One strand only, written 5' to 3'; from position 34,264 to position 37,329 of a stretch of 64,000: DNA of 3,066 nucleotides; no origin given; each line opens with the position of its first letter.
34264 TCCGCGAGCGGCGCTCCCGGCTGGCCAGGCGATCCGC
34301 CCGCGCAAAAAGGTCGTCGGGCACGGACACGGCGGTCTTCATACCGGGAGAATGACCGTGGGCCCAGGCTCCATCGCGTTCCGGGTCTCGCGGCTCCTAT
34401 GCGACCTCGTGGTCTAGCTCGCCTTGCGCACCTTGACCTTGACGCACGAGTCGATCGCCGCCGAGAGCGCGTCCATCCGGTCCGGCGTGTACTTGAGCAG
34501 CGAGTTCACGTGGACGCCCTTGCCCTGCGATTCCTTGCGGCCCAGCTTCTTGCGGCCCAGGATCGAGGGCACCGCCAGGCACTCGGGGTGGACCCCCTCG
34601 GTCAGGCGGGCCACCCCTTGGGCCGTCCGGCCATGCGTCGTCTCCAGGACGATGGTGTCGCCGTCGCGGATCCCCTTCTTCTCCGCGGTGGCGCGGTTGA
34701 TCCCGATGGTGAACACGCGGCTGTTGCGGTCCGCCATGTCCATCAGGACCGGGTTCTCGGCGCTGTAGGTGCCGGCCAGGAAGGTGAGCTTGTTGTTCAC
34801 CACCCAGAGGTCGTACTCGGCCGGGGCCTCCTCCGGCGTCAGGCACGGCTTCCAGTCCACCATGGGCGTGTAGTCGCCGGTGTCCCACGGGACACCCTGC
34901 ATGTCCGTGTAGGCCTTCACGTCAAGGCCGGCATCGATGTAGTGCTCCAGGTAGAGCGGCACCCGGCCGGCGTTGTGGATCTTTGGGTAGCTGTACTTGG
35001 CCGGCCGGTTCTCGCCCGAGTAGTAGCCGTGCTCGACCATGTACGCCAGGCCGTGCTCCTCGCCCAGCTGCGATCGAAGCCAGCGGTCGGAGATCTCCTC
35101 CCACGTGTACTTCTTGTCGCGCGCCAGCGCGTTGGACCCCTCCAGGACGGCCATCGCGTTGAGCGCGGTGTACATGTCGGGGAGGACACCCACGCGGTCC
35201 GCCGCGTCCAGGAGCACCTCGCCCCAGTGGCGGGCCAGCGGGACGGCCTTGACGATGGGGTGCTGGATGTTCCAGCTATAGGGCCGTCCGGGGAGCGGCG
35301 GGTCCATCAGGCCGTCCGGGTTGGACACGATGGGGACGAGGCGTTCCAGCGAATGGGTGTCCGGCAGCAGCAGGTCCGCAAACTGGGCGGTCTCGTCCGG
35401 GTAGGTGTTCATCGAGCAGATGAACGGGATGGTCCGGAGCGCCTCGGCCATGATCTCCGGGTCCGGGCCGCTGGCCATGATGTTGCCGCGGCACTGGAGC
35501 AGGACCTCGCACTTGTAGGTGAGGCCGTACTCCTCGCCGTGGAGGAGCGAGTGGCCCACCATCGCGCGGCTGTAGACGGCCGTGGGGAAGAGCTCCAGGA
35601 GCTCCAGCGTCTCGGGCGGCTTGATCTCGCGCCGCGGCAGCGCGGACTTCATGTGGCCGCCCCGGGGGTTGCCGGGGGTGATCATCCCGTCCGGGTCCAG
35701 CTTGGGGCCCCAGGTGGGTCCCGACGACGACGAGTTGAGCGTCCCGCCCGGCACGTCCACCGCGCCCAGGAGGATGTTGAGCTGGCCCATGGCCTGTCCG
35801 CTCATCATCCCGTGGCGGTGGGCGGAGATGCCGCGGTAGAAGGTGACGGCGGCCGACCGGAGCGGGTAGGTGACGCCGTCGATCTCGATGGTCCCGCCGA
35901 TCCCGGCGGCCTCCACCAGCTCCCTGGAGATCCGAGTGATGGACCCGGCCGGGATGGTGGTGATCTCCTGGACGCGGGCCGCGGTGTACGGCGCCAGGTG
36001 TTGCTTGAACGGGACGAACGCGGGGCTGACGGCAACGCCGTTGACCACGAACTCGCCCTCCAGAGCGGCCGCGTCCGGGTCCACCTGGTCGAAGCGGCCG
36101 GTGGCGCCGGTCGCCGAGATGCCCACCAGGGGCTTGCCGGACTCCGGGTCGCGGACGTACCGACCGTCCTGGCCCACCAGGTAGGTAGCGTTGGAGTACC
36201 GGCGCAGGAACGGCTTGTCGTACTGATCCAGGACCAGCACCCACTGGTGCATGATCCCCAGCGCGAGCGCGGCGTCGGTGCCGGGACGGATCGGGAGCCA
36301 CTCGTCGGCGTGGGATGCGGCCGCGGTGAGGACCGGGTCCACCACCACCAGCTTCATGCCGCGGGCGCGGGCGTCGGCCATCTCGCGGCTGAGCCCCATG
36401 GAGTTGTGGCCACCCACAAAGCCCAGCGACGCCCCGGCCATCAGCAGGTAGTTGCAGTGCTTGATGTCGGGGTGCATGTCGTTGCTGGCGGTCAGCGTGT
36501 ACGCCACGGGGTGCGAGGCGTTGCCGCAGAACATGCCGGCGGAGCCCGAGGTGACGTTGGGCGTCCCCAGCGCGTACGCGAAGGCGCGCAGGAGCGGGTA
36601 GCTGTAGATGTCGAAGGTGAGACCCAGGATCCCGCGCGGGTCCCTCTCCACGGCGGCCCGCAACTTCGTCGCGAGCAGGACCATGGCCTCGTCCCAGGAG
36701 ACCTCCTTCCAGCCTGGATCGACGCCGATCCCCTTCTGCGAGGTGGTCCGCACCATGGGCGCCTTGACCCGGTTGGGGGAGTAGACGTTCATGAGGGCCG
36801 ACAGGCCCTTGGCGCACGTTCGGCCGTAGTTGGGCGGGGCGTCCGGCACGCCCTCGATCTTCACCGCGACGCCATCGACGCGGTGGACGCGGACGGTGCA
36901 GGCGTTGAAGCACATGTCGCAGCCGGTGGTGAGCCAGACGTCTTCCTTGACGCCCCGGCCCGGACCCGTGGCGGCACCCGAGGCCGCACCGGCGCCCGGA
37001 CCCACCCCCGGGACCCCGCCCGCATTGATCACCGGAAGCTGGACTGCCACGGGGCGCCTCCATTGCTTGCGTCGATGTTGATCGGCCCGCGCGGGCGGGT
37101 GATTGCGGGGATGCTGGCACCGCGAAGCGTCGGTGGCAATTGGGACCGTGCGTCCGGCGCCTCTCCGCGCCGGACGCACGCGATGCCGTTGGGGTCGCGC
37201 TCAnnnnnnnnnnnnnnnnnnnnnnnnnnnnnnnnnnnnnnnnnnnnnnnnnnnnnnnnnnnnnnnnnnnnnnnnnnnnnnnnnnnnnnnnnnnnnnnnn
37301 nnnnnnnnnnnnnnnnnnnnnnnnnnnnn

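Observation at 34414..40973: Operon mixing an XDH-type (S-L-M) molybdenum hydroxylase with a bis-MGD DMSO-reductase-family molybdoenzyme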

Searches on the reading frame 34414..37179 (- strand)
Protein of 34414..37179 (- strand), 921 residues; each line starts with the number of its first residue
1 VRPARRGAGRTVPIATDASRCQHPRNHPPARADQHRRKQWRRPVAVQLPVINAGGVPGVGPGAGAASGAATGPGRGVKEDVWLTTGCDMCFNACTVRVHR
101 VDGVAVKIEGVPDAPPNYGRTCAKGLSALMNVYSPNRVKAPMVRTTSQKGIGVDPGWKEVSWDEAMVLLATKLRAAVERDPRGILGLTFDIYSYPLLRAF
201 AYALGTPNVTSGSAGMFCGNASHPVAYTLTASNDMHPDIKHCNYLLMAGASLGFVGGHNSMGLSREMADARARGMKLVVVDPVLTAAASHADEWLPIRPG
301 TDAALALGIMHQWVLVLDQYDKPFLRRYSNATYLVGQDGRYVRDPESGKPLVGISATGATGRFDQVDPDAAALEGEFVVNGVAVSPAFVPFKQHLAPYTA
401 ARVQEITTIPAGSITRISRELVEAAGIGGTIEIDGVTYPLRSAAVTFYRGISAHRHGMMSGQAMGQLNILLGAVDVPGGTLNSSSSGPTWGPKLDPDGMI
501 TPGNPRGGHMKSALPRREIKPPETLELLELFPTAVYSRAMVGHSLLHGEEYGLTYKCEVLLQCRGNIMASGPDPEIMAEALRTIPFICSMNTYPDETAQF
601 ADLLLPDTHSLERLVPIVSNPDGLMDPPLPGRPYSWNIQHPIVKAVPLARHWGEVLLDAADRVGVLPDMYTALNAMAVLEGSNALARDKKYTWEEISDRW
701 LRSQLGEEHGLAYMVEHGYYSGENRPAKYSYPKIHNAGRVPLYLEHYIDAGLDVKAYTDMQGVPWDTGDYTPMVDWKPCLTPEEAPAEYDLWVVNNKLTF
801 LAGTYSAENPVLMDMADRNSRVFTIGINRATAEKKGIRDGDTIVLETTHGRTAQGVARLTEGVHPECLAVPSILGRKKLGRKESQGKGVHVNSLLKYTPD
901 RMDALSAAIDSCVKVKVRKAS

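Call 3: search_protein_families(library=pfam, proteins=[window:34414-37179:-])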
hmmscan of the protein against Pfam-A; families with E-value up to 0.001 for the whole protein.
window:34414-37179:- (921 aa): 3 families
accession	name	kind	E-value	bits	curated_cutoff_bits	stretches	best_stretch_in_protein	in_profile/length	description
PF00384.28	Molybdopterin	-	5.5e-22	78.7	24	1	137-613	1-316/353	Molybdopterin oxidoreductase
PF04879.21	Molybdop_Fe4S4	-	2.5e-11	43.8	22.7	1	83-134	4-55/55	Molybdopterin oxidoreductase Fe4S4 domain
PF01568.27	Molydop_binding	-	7.7e-08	32.8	26.8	1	823-900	30-98/110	Molydopterin dinucleotide binding domain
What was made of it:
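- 34414..37050 (-): Cytoplasmic bis-MGD (DMSO-reductase-family) catalytic subunit, 878 aa, with no B or C partner genes nearby. Pfam domains (call 3).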

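Call 13: search_solved_structures(query=window:34414-37041:-, max_evalue=0.001)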
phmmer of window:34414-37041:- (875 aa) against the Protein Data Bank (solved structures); distinct sequences matched with E-value up to 0.001: 46.
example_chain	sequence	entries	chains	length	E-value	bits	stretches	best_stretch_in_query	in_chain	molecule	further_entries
6cz7_A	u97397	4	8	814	3.9e-37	130.9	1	32-282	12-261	ArrA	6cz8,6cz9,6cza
2vpw_A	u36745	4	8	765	1.2e-32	116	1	18-283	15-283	THIOSULFATE REDUCTASE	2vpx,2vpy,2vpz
2e7z_A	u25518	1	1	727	5.4e-23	84.1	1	41-282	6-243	Acetylene hydratase Ahy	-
2jim_A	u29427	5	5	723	2.7e-22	81.8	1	34-286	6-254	PERIPLASMIC NITRATE REDUCTASE | PROTEIN (PERIPLASMIC NITRATE REDUCTASE)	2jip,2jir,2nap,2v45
2jio_A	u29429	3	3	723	2.8e-22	81.7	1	34-287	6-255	PERIPLASMIC NITRATE REDUCTASE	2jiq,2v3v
9vap_A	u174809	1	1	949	2.1e-18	68.9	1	38-283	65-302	Formate dehydrogenase molybdopterin-binding subunit FdhA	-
7bkb_D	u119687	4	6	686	2.1e-17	65.6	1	36-282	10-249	Formate dehydrogenase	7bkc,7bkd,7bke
4ydd_A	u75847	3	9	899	6.8e-17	63.9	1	44-298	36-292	DMSO reductase family type II enzyme, molybdopterin subunit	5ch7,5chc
5e7o_A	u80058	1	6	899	7e-17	63.9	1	44-298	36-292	DMSO reductase family type II enzyme, molybdopterin subunit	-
9t1s_L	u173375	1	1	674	2.2e-15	58.9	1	37-284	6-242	formate dehydrogenase (coenzyme F420)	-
1kqf_A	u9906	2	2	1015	2.7e-15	58.6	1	39-437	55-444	FORMATE DEHYDROGENASE, NITRATE-INDUCIBLE, MAJOR SUBUNIT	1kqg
6sdr_A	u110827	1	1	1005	2.6e-13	52.1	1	36-437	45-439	Formate dehydrogenase, alpha subunit, selenocysteine-containing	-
8cm4_A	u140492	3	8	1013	2.7e-13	52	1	36-437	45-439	Formate dehydrogenase, alpha subunit, selenocysteine-containing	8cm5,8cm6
30gj_A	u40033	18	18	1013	2.7e-13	52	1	36-437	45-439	Formate dehydrogenase, alpha subunit, selenocysteine-containing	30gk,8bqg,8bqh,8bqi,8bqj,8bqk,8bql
6sdv_A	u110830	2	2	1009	2.7e-13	52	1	36-437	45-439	Formate dehydrogenase, alpha subunit, selenocysteine-containing,Formate dehydrogenase, alp | Formate dehydrogenase, alpha subunit, selenocysteine-containing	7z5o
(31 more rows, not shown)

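Call 16: find_homologous_proteins(query=window:34414-37041:-, max_evalue=1e-10)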
Query window:34414-37041:- (875 aa): 1235 proteins with E <= 1e-10 among 8000 candidates; the best 120 are listed.
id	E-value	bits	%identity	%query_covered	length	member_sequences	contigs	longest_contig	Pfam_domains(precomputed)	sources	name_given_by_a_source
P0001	0.0e+0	2032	100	100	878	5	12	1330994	PF00384.28,PF01568.28,PF04879.22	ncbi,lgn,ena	-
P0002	0.0e+0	1753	85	100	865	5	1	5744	PF00384.28,PF01568.28,PF04879.22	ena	-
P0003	0.0e+0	1498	86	85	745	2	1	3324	PF00384.28,PF01568.28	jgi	jgi:molybdopterin-containing oxidoreductase family molybdopterin binding subunit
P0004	0.0e+0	1354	67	97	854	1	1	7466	PF00384.28,PF01568.28,PF04879.22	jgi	jgi:anaerobic selenocysteine-containing dehydrogenase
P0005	0.0e+0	1336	66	97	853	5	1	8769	PF00384.28,PF01568.28,PF04879.22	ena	-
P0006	0.0e+0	1324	65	97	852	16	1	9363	PF00384.28,PF01568.28,PF04879.22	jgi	jgi:molybdopterin-containing oxidoreductase family molybdopterin binding subunit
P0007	0.0e+0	1321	66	95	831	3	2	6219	PF00384.28,PF01568.28,PF04879.22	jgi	jgi:molybdopterin-containing oxidoreductase family molybdopterin binding subunit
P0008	0.0e+0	1320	65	97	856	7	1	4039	PF00384.28,PF01568.28,PF04879.22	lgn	-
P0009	0.0e+0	1301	64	97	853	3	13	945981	PF00384.28,PF01568.28,PF04879.22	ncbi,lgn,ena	-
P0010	0.0e+0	1290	64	97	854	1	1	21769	PF00384.28,PF01568.28,PF04879.22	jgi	jgi:molybdopterin-containing oxidoreductase family molybdopterin binding subunit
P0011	0.0e+0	1290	64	96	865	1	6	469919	PF00384.28,PF01568.28,PF04879.22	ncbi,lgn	-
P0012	0.0e+0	1273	63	97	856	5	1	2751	PF00384.28,PF01568.28,PF04879.22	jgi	-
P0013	0.0e+0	1250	62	97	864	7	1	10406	PF00384.28,PF01568.28,PF04879.22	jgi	jgi:molybdopterin-containing oxidoreductase family molybdopterin binding subunit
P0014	0.0e+0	1239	62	97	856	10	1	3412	PF00384.28,PF01568.28,PF04879.22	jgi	jgi:molybdopterin-containing oxidoreductase family molybdopterin binding subunit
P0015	0.0e+0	1238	63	95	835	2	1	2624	PF00384.28,PF01568.28,PF04879.22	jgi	jgi:anaerobic selenocysteine-containing dehydrogenase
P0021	0.0e+0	1199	59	96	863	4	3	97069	PF00384.28,PF04879.22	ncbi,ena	-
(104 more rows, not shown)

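Call 17: find_encoding_contigs(protein=P0001, flank=10000, max_places=4)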
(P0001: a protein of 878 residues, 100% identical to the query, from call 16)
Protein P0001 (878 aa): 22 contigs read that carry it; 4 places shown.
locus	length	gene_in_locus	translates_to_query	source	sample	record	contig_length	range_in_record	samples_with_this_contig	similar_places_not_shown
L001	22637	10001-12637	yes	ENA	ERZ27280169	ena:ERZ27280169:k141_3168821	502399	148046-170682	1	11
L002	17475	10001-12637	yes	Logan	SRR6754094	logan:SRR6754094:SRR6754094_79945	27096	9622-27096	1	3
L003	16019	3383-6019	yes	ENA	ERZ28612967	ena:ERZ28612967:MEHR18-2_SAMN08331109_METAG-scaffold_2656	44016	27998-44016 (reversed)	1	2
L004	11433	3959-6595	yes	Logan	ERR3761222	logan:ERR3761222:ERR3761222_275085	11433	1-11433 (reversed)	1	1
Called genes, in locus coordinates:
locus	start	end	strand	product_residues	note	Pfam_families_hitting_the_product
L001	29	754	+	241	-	PF04542:Sigma70_r2, PF08281:Sigma70_r4_2, PF04545:Sigma70_r4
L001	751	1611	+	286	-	-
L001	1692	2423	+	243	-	-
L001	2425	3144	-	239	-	PF02586:SRAP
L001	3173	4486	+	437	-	PF07719:TPR_2 (faint), PF13174:TPR_6 (faint), PF13432:TPR_16 (faint), PF01694:Rhomboid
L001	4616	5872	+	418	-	PF00202:Aminotran_3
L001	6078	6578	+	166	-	PF00111:Fer2, PF01799:Fer2_2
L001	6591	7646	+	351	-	PF01315:Ald_Xan_dh_C, PF02738:MoCoBD_1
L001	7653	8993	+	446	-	PF02738:MoCoBD_1, PF20256:MoCoBD_2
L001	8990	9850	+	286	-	PF00941:FAD_binding_5, PF03450:CO_deh_flav_C (weak)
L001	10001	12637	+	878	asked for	PF04879:Molybdop_Fe4S4, PF00384:Molybdopterin, PF01568:Molydop_binding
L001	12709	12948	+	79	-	-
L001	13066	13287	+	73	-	PF02452:PemK_toxin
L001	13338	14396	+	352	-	PF00994:MoCF_biosynth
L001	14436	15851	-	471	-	PF01979:Amidohydro_1, PF07969:Amidohydro_3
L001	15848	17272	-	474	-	PF20695:UbiD_N, PF01977:UbiD, PF20696:UbiD_C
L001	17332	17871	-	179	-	PF00111:Fer2, PF01799:Fer2_2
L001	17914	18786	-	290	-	PF00941:FAD_binding_5, PF03450:CO_deh_flav_C (weak)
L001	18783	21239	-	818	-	PF01315:Ald_Xan_dh_C, PF02738:MoCoBD_1, PF20256:MoCoBD_2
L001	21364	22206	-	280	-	PF00106:adh_short, PF08659:KR, PF23441:SDR, PF13561:adh_short_C2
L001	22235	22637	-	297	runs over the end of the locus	PF19799:DUF6282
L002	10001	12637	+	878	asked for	PF04879:Molybdop_Fe4S4, PF00384:Molybdopterin, PF01568:Molydop_binding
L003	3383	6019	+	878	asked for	PF04879:Molybdop_Fe4S4, PF00384:Molybdopterin, PF01568:Molydop_binding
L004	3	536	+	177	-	?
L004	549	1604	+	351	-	PF01315:Ald_Xan_dh_C, PF02738:MoCoBD_1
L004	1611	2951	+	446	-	PF02738:MoCoBD_1, PF20256:MoCoBD_2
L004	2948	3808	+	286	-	PF00941:FAD_binding_5, PF03450:CO_deh_flav_C (weak)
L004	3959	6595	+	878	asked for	PF04879:Molybdop_Fe4S4, PF00384:Molybdopterin, PF01568:Molydop_binding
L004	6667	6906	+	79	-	-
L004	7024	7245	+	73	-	PF02452:PemK_toxin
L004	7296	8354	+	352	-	PF00994:MoCF_biosynth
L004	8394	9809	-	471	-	PF01979:Amidohydro_1, PF07969:Amidohydro_3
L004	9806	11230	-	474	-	PF20695:UbiD_N, PF01977:UbiD, PF20696:UbiD_C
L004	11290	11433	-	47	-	?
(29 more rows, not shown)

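Call 18: find_encoding_contigs(protein=P0009, flank=10000, max_places=3)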
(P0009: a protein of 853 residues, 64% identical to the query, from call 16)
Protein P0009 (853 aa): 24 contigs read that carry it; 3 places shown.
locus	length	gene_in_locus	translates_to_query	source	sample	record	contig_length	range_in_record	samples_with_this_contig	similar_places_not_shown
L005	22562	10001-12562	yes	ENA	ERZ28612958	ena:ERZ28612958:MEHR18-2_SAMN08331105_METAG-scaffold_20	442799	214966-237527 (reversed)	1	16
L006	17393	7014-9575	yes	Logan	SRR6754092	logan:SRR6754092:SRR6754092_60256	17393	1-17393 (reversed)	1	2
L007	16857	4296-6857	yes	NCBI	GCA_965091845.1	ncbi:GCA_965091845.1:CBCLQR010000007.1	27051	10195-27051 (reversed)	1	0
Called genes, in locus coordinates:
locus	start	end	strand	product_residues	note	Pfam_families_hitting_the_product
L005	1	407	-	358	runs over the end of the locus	PF02653:BPD_transp_2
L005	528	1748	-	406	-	PF13458:Peripla_BP_6, PF01094:ANF_receptor, PF13433:Peripla_BP_5 (weak)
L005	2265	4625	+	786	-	-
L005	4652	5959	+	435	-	PF13177:DNA_pol3_delta2, PF13191:AAA_16 (weak), PF00004:AAA (weak), PF07728:AAA_5 (faint), PF13401:AAA_22 (weak)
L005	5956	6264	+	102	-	PF00708:Acylphosphatase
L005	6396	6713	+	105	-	-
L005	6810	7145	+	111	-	-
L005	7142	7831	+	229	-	-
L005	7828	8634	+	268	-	PF01643:Acyl-ACP_TE, PF13279:4HBT_2 (weak), PF20791:Acyl-ACP_TE_C (weak), PF13279:4HBT_2 (weak)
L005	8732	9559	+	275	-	PF00378:ECH_1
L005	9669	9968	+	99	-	-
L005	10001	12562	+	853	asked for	PF04879:Molybdop_Fe4S4, PF00384:Molybdopterin, PF01568:Molydop_binding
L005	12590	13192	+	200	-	PF00037:Fer4 (faint), PF12797:Fer4_2 (weak), PF12837:Fer4_6 (faint), PF13187:Fer4_9 (faint), PF13237:Fer4_10 (faint), PF13247:Fer4_11, PF12838:Fer4_7 (weak), PF13247:Fer4_11, +3 more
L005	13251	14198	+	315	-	PF03916:NrfD, PF04976:DmsC (faint)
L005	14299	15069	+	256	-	PF17645:Amdase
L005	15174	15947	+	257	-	PF17645:Amdase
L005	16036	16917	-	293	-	PF00296:Bac_luciferase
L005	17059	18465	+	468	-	PF20695:UbiD_N, PF01977:UbiD, PF20696:UbiD_C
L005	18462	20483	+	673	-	PF16177:ACAS_N, PF00501:AMP-binding, PF13193:AMP-binding_C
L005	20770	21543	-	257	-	PF00857:Isochorismatase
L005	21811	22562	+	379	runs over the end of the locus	PF09084:NMT1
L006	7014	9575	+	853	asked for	PF04879:Molybdop_Fe4S4, PF00384:Molybdopterin, PF01568:Molydop_binding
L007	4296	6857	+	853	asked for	PF04879:Molybdop_Fe4S4, PF00384:Molybdopterin, PF01568:Molydop_binding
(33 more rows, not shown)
